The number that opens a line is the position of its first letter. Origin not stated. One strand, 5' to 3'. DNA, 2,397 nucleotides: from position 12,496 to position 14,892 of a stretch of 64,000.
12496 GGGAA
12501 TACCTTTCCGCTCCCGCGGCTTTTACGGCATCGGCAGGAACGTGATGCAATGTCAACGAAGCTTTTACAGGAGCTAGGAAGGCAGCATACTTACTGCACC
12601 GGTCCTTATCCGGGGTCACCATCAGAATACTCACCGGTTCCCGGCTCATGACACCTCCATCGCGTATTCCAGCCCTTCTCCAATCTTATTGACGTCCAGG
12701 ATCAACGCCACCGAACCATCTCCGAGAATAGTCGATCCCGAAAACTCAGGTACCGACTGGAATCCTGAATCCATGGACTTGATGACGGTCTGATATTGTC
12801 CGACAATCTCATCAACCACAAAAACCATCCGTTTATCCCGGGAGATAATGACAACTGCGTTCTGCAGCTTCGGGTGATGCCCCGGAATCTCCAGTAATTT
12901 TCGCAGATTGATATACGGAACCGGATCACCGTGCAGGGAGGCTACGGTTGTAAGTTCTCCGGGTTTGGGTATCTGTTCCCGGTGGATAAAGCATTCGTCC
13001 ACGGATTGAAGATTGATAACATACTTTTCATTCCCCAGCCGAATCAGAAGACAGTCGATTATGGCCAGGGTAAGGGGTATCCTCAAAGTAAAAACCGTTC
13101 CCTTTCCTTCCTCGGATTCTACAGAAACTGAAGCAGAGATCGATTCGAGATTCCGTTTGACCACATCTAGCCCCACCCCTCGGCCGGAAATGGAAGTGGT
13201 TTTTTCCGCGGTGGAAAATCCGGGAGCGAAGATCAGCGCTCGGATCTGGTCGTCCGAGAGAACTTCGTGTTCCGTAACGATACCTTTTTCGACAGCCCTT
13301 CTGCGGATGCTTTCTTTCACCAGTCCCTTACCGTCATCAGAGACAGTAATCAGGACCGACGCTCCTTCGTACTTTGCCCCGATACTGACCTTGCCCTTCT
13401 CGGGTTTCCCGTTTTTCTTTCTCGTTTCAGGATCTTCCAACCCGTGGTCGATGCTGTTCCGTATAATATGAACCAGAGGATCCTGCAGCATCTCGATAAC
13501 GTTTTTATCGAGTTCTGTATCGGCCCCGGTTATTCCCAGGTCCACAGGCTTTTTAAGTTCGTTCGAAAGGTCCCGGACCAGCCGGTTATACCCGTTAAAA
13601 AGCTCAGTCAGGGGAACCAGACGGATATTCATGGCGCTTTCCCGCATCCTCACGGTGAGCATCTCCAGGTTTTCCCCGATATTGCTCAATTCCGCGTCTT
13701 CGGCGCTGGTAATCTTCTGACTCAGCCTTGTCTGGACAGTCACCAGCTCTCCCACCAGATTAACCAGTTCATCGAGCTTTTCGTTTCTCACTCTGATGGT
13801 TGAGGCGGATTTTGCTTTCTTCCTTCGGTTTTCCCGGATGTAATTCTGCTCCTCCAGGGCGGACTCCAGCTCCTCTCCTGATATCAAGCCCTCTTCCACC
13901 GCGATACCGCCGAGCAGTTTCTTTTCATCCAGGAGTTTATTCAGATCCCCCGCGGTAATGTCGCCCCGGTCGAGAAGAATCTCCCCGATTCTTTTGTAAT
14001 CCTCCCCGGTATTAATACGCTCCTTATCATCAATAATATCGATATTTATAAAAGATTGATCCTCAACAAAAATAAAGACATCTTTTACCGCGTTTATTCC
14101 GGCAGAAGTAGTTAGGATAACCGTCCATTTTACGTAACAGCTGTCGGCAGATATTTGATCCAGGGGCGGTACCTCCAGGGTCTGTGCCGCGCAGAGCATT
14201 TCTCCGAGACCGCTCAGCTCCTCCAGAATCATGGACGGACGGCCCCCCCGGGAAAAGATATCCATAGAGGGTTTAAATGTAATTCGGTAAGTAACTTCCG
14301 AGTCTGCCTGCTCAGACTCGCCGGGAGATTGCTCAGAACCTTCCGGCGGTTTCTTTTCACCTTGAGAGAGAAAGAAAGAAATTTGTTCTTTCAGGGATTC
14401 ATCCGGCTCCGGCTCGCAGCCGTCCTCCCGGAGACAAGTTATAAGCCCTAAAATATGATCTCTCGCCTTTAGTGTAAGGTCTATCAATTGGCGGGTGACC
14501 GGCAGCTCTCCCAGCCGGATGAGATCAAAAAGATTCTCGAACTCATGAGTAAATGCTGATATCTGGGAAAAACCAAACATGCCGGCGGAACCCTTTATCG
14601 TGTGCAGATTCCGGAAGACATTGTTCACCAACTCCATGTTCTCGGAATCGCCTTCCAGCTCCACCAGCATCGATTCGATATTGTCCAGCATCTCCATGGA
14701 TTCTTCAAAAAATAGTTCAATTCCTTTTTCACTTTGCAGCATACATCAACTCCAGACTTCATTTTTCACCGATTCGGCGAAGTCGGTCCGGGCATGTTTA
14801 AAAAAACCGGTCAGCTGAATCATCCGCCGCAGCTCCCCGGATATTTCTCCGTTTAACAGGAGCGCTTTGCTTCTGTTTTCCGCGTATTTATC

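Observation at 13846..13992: CheA carries an inserted tandem MshEN/T2SSE_N-like motif, a possible c-di-GMP receptor inside the kinase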

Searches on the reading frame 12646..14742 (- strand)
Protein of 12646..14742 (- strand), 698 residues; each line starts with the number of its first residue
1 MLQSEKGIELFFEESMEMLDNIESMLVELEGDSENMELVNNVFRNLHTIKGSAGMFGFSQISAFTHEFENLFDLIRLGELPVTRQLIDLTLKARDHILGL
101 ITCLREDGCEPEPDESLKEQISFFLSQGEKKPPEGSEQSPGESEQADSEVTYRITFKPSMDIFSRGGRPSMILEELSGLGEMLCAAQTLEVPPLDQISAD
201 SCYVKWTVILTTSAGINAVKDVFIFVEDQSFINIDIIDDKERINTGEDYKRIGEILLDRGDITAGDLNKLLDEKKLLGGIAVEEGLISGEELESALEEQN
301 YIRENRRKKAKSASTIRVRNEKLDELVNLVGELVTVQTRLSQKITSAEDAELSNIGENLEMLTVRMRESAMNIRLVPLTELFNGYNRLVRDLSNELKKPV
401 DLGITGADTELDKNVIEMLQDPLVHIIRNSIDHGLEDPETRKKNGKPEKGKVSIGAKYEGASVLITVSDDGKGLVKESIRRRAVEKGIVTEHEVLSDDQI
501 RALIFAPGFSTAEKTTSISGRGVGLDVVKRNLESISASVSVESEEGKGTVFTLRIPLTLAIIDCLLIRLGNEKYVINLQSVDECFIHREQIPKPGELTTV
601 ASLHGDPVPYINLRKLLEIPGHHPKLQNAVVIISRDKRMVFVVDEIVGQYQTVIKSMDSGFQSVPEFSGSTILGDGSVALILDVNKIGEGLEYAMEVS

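Call 3: search_protein_families(library=pfam, proteins=[window:12646-14742:-], max_evalue=1)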
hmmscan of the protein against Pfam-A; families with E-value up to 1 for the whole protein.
window:12646-14742:- (698 aa): 5 families
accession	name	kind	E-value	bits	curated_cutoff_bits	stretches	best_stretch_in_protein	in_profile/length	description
PF01584.24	CheW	-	7e-23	81.2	23.5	1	564-687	2-133/138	CheW-like domain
PF02518.31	HATPase_c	-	1.3e-18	67.9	26.4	1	420-558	3-110/111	Histidine kinase-, DNA gyrase B-, and HSP90-like ATPase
PF01627.28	Hpt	-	1.7e-17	63.9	24.6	1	8-90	3-73/84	Hpt domain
PF02895.20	H-kinase_dim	-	1.6e-11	44.9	23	1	314-373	2-68/68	Signal transducing histidine kinase, homodimeric domain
PF10415.14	FumaraseC_C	-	0.057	14.3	32.5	0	250-277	26-53/54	Fumarase C C-terminus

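Call 12: find_homologous_proteins(query=window:12646-14742:-, max_evalue=1e-30)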
Query window:12646-14742:- (698 aa): 7634 proteins with E <= 1e-30 among 8000 candidates; the best 120 are listed.
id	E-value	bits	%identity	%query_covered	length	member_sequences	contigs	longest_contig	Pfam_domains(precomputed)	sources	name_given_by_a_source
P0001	0.0e+0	1374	91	100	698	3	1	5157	PF02895.21,PF01584.25,PF02518.32,PF01627.29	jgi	jgi:two-component system chemotaxis sensor kinase CheA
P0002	0.0e+0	1110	74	100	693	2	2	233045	PF02895.21,PF01584.25,PF02518.32,PF01627.29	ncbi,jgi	jgi:two-component system, chemotaxis family, sensor kinase CheA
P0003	1.2e-216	739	52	98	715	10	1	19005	PF02895.21,PF01584.25,PF02518.32,PF01627.29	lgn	-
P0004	1.1e-213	730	51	99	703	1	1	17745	PF02895.21,PF01584.25,PF02518.32,PF01627.29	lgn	-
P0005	7.6e-208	710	49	98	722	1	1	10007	PF02895.21,PF01584.25,PF02518.32,PF01627.29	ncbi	ncbi:MAG: chemotaxis protein CheA [Spirochaetota bacterium]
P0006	1.9e-206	706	49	98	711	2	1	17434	PF02895.21,PF01584.25,PF02518.32,PF01627.29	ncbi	-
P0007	2.3e-206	705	48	98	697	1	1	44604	PF02895.21,PF01584.25,PF02518.32,PF01627.29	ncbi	-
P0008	7.8e-206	704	49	98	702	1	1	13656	PF02895.21,PF01584.25,PF02518.32,PF01627.29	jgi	jgi:two-component system chemotaxis sensor kinase CheA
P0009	7.0e-205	700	49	97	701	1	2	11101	PF02895.21,PF01584.25,PF02518.32,PF01627.29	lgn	-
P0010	3.6e-204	698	50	97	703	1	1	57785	PF02895.21,PF01584.25,PF02518.32,PF01627.29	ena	-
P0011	2.1e-202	692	47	98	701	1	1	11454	PF02895.21,PF01584.25,PF02518.32,PF01627.29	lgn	-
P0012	2.8e-200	685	49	97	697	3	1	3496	PF02895.21,PF01584.25,PF02518.32,PF01627.29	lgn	-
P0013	6.3e-200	684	49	97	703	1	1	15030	PF02895.21,PF01584.25,PF02518.32,PF01627.29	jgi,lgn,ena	jgi:two-component system, chemotaxis family, sensor kinase CheA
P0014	3.9e-197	675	49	97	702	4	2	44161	PF02895.21,PF01584.25,PF02518.32,PF01627.29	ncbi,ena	-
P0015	2.4e-195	669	47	98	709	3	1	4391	PF02895.21,PF01584.25,PF02518.32,PF01627.29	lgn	-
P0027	8.5e-192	657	45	98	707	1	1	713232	PF02895.21,PF01584.25,PF02518.32,PF01627.29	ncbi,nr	ncbi:MAG: chemotaxis protein CheA [Spirochaetia bacterium]|nr:chemotaxis protein CheA [Spirochaetia 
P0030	1.5e-191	656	48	99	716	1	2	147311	PF02895.21,PF01584.25,PF02518.32,PF01627.29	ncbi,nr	ncbi:MAG: chemotaxis protein CheA [Candidatus Magnetoovum sp. WYHC-5]|nr:chemotaxis protein CheA [Ca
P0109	7.3e-187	641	46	97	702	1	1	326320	PF02895.21,PF01584.25,PF02518.32,PF01627.29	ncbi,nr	ncbi:MAG: chemotaxis protein CheA [Spirochaetes bacterium]|nr:chemotaxis protein CheA [Spirochaetota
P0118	1.3e-186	640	47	94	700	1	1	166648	PF02895.21,PF01584.25,PF02518.32,PF01627.29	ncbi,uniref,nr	ncbi:chemotaxis protein CheA [Geotalea sp. SG265]|uniref:chemotaxis protein CheA n=1 Tax=Geotalea sp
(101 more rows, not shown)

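Call 19: find_encoding_contigs(protein=window:12646-14742:-, flank=10000, max_places=4)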
Protein window:12646-14742:- (698 aa): 3 contigs read that carry it; 3 places shown.
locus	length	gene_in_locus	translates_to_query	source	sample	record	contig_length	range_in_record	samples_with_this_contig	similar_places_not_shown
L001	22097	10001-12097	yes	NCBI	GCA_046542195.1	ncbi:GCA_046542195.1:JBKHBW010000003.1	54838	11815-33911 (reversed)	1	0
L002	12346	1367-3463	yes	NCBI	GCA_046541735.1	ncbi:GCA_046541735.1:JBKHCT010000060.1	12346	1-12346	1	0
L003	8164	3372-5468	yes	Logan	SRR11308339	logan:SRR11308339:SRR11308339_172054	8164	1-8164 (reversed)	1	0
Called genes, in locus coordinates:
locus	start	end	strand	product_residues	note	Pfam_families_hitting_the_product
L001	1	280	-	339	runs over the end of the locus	PF01208:URO-D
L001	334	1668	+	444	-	PF00232:Glyco_hydro_1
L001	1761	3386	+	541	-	PF00488:MutS_V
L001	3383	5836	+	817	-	PF00072:Response_reg, PF13426:PAS_9 (faint), PF08447:PAS_3 (weak), PF02518:HATPase_c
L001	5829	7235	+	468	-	PF00072:Response_reg, PF00158:Sigma54_activat, PF14532:Sigma54_activ_2, PF07728:AAA_5 (weak), PF25601:AAA_lid_14, PF02954:HTH_8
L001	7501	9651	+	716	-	PF02743:dCache_1, PF08269:dCache_2 (weak), PF00672:HAMP, PF00015:MCPsignal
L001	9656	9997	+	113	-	PF01740:STAS, PF13466:STAS_2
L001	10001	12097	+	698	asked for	PF01627:Hpt, PF02895:H-kinase_dim, PF02518:HATPase_c, PF01584:CheW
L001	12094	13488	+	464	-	PF00072:Response_reg, PF13487:HD_5, PF01966:HD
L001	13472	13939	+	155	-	-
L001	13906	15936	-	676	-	PF01120:Alpha_L_fucos, PF14871:GHL6, PF08532:Glyco_hydro_42M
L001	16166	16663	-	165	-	PF00563:EAL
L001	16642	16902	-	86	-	PF00990:GGDEF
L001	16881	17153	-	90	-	PF00990:GGDEF (weak)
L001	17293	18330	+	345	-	PF01699:Na_Ca_ex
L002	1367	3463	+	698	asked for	PF01627:Hpt, PF02895:H-kinase_dim, PF02518:HATPase_c, PF01584:CheW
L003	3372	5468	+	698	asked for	PF01627:Hpt, PF02895:H-kinase_dim, PF02518:HATPase_c, PF01584:CheW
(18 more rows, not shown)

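Call 22: find_encoding_contigs(protein=P0118, flank=8000, max_places=1)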
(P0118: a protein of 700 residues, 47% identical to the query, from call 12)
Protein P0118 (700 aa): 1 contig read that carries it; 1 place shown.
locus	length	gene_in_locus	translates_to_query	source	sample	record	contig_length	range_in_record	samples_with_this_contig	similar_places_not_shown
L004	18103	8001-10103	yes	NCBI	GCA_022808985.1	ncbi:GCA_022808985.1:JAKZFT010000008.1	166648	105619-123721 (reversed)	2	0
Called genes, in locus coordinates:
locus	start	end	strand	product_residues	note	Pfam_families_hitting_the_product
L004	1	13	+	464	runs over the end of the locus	PF05221:AdoHcyase, PF00670:AdoHcyase_NAD, PF02826:2-Hacid_dh_C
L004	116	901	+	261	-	PF13098:Thioredoxin_2, PF13462:Thioredoxin_4 (faint)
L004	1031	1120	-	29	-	-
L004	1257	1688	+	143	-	PF01475:FUR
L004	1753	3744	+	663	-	PF01926:MMR_HSR1, PF02421:FeoB_N, PF04548:AIG1, PF17910:FeoB_Cyto (weak), PF07670:Gate, PF07664:FeoB_C, PF07670:Gate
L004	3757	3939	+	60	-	-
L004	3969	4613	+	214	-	PF02742:Fe_dep_repr_C, PF04023:FeoA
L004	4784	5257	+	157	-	PF16694:Cytochrome_P460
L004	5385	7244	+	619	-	PF00015:MCPsignal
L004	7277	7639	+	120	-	PF01740:STAS, PF13466:STAS_2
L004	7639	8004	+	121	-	PF00072:Response_reg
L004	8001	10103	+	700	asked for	PF01627:Hpt, PF02895:H-kinase_dim, PF02518:HATPase_c, PF01584:CheW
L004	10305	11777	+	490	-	PF00989:PAS (faint), PF13426:PAS_9, PF08447:PAS_3, PF00512:HisKA, PF02518:HATPase_c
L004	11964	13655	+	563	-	PF12729:4HB_MCP_1, PF00672:HAMP, PF00015:MCPsignal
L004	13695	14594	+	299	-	PF00484:Pro_CA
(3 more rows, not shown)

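Call 23: find_encoding_contigs(protein=P0027, flank=8000, max_places=1)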
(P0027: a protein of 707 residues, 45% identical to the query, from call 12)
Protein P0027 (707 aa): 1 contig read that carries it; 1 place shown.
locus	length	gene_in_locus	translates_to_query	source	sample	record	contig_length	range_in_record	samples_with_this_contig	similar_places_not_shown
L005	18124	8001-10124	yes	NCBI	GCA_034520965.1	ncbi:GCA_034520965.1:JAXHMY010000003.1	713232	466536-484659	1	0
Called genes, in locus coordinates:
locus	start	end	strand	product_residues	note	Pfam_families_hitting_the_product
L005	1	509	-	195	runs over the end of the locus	PF00672:HAMP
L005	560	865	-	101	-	-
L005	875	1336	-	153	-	PF13690:CheX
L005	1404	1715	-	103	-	PF00072:Response_reg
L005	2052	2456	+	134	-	-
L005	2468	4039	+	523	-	PF02743:dCache_1, PF00672:HAMP, PF00015:MCPsignal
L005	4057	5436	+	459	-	PF00072:Response_reg, PF13487:HD_5, PF01966:HD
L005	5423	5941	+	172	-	PF01584:CheW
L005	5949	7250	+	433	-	PF00015:MCPsignal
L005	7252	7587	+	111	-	PF00072:Response_reg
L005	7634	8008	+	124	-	PF13466:STAS_2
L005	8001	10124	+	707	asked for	PF01627:Hpt, PF02895:H-kinase_dim, PF02518:HATPase_c, PF01584:CheW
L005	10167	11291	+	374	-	PF00072:Response_reg, PF01339:CheB_methylest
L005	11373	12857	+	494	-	PF01266:DAO, PF05834:Lycopene_cycl (faint), PF07992:Pyr_redox_2 (faint), PF13738:Pyr_redox_3 (faint), PF04324:Fer2_BFD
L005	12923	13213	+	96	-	PF02686:GatC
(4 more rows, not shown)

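Call 25: find_encoding_contigs(protein=P0002, flank=8000, max_places=1)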
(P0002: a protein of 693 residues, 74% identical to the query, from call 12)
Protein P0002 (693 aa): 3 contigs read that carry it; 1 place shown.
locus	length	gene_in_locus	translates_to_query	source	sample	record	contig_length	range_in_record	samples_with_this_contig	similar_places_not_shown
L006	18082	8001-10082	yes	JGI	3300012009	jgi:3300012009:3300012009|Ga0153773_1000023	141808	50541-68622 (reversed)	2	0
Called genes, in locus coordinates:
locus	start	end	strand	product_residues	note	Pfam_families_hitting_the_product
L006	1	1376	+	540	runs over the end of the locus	PF00488:MutS_V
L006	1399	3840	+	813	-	PF00072:Response_reg, PF00989:PAS (faint), PF08447:PAS_3 (weak), PF13426:PAS_9 (faint), PF08447:PAS_3, PF00512:HisKA (faint), PF02518:HATPase_c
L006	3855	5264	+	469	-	PF00072:Response_reg, PF00158:Sigma54_activat, PF14532:Sigma54_activ_2, PF07728:AAA_5 (faint), PF25601:AAA_lid_14, PF02954:HTH_8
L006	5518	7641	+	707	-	PF02743:dCache_1, PF00672:HAMP, PF00015:MCPsignal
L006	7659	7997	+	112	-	PF01740:STAS (weak), PF13466:STAS_2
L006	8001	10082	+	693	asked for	PF01627:Hpt, PF02895:H-kinase_dim, PF02518:HATPase_c, PF01584:CheW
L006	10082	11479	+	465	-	PF00072:Response_reg, PF13487:HD_5, PF01966:HD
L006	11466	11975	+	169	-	-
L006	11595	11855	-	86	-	-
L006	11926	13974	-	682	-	PF01120:Alpha_L_fucos, PF14871:GHL6, PF08532:Glyco_hydro_42M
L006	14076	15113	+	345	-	PF01699:Na_Ca_ex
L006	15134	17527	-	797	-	-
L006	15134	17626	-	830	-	-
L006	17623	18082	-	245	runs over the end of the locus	PF01135:PCMT, PF00398:RrnaAD (weak), PF13489:Methyltransf_23 (faint), PF13847:Methyltransf_31 (weak), PF13649:Methyltransf_25 (weak)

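Call 26: find_encoding_contigs(protein=P0030, flank=8000, max_places=1)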
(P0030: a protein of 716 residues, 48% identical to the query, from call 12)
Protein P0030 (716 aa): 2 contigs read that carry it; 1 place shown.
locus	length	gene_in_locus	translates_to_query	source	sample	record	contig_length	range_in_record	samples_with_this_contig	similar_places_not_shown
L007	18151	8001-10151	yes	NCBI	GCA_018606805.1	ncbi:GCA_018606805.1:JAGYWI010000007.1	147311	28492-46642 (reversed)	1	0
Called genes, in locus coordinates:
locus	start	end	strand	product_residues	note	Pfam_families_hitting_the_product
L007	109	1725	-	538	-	PF00384:Molybdopterin, PF01568:Molydop_binding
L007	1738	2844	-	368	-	PF13510:Fer2_4, PF10588:NADH-G_4Fe-4S_3, PF12838:Fer4_7, PF13187:Fer4_9 (weak), PF22117:Fer4_Nqo3, PF00037:Fer4, PF04879:Molybdop_Fe4S4, PF00384:Molybdopterin, +3 more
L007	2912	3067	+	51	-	-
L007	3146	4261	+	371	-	PF04055:Radical_SAM, PF06969:HemN_C (weak)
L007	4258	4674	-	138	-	PF00210:Ferritin, PF02915:Rubrerythrin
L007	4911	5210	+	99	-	-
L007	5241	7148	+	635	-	PF00015:MCPsignal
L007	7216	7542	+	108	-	PF01740:STAS, PF13466:STAS_2 (weak)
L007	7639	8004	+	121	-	PF00072:Response_reg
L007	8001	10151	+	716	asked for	PF01627:Hpt, PF02895:H-kinase_dim, PF02518:HATPase_c, PF01584:CheW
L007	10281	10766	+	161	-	PF01584:CheW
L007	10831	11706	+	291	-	PF03705:CheR_N, PF01739:CheR, PF08242:Methyltransf_12 (faint)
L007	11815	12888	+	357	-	PF00072:Response_reg, PF01339:CheB_methylest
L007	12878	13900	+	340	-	-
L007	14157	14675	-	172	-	PF13274:SocA_Panacea (weak)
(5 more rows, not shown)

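Call 45: find_encoding_contigs(protein=P0109, flank=8000, max_places=1)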
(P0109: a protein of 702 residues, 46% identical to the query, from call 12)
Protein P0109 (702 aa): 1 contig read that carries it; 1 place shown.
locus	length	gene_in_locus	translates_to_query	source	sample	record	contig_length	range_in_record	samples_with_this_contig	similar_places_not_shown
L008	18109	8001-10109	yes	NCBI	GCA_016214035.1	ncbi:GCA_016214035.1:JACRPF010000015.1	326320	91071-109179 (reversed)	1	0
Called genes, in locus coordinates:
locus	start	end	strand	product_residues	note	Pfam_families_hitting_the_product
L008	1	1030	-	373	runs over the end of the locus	PF01408:GFO_IDH_MocA, PF02894:GFO_IDH_MocA_C (weak), PF22725:GFO_IDH_MocA_C3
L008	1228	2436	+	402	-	PF03783:CsgG, PF13036:LpoB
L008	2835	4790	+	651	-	PF04108:ATG17_like (faint), PF00672:HAMP (faint), PF00015:MCPsignal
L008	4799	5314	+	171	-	PF01584:CheW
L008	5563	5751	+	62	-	-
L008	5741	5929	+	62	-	-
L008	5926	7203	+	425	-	PF04108:ATG17_like (weak), PF00015:MCPsignal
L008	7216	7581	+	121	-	PF00072:Response_reg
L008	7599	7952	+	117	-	PF01740:STAS (weak), PF13466:STAS_2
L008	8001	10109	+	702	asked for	PF01627:Hpt, PF02895:H-kinase_dim, PF02518:HATPase_c, PF01584:CheW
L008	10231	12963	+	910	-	PF00484:Pro_CA, PF02203:TarH, PF12729:4HB_MCP_1, PF00015:MCPsignal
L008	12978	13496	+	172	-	PF01584:CheW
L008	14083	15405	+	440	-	PF00672:HAMP (faint), PF00015:MCPsignal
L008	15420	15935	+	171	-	PF01584:CheW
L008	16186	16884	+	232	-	-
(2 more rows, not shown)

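Call 46: find_encoding_contigs(protein=P0010, flank=8000, max_places=1)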
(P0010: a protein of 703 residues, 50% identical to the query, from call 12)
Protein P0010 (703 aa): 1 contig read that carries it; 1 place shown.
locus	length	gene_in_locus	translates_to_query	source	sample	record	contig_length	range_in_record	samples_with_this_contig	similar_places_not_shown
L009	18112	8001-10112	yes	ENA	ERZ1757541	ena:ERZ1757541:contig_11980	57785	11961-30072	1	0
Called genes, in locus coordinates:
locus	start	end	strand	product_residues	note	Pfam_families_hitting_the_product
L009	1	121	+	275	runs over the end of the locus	PF00072:Response_reg, PF00989:PAS (weak), PF13188:PAS_8 (weak), PF13426:PAS_9 (weak)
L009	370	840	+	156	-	PF02518:HATPase_c, PF14501:HATPase_c_5 (weak)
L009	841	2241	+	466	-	PF00072:Response_reg, PF00158:Sigma54_activat, PF14532:Sigma54_activ_2, PF00004:AAA (faint), PF07728:AAA_5 (weak), PF25601:AAA_lid_14, PF02954:HTH_8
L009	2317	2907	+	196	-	-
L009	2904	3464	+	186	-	PF13581:HATPase_c_2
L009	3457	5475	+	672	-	PF02743:dCache_1, PF00672:HAMP, PF00015:MCPsignal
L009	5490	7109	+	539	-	PF08269:dCache_2, PF17200:sCache_2, PF17201:Cache_3-Cache_2, PF00672:HAMP (weak), PF00015:MCPsignal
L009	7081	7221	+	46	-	PF01584:CheW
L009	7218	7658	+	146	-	PF01584:CheW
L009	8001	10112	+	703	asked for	PF01627:Hpt, PF02895:H-kinase_dim, PF02518:HATPase_c, PF01584:CheW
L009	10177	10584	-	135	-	PF01339:CheB_methylest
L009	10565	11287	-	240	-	PF00072:Response_reg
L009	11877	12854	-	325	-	PF05448:AXE1, PF00326:Peptidase_S9 (weak)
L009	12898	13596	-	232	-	PF01464:SLT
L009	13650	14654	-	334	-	PF07238:PilZ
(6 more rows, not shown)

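Call 57: find_encoding_contigs(protein=P0007, flank=8000, max_places=1)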
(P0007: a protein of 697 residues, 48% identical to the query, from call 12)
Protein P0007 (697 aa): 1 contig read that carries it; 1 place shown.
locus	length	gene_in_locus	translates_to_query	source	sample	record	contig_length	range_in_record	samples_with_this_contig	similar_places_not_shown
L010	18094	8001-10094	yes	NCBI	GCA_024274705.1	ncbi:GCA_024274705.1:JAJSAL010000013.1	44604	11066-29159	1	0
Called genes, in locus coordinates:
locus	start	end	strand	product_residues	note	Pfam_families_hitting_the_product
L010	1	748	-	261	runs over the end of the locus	PF00106:adh_short, PF08659:KR, PF23441:SDR, PF13561:adh_short_C2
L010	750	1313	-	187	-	PF06172:Cupin_5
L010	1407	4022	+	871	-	PF00072:Response_reg, PF08448:PAS_4, PF00989:PAS, PF13426:PAS_9, PF00989:PAS, PF08448:PAS_4, PF13188:PAS_8, PF13426:PAS_9, +8 more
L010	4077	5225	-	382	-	PF00265:TK (faint)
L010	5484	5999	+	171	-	PF01584:CheW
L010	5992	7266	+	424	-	PF00015:MCPsignal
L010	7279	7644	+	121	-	PF00072:Response_reg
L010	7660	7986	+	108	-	PF01740:STAS, PF13466:STAS_2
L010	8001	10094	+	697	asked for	PF01627:Hpt, PF02895:H-kinase_dim, PF02518:HATPase_c, PF01584:CheW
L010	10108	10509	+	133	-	PF00072:Response_reg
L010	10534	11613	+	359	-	PF00072:Response_reg, PF01339:CheB_methylest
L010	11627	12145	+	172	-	PF00293:NUDIX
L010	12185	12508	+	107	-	-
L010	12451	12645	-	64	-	-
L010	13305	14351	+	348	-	PF10023:Aminopep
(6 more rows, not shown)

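Call 58: find_encoding_contigs(protein=P0014, flank=8000, max_places=1)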
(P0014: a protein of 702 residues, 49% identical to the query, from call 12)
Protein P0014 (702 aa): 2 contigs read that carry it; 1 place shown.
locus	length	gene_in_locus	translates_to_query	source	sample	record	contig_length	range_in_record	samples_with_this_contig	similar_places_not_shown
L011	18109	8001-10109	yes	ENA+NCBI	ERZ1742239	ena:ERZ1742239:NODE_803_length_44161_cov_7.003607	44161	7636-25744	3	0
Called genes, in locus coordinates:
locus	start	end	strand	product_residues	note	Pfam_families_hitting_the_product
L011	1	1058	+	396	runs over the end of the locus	PF13173:AAA_14, PF13635:DUF4143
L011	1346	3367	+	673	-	PF00672:HAMP, PF00015:MCPsignal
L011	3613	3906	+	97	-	-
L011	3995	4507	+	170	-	PF01584:CheW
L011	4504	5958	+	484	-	PF00072:Response_reg, PF23198:PDE8A_N (faint), PF00072:Response_reg, PF13487:HD_5, PF01966:HD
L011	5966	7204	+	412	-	PF00015:MCPsignal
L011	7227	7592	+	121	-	PF00072:Response_reg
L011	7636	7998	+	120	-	PF01740:STAS, PF13466:STAS_2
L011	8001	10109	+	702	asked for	PF01627:Hpt, PF02895:H-kinase_dim, PF02518:HATPase_c, PF01584:CheW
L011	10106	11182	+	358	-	PF00072:Response_reg, PF01339:CheB_methylest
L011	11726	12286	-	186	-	PF12773:DZR, PF24463:DUF7577 (faint)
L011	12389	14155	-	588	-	PF01268:FTHFS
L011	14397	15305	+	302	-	PF00763:THF_DHG_CYH, PF02882:THF_DHG_CYH_C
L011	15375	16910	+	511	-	-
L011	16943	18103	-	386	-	PF02771:Acyl-CoA_dh_N, PF02770:Acyl-CoA_dh_M, PF00441:Acyl-CoA_dh_1, PF22924:ACOX_C_alpha1 (weak), PF08028:Acyl-CoA_dh_2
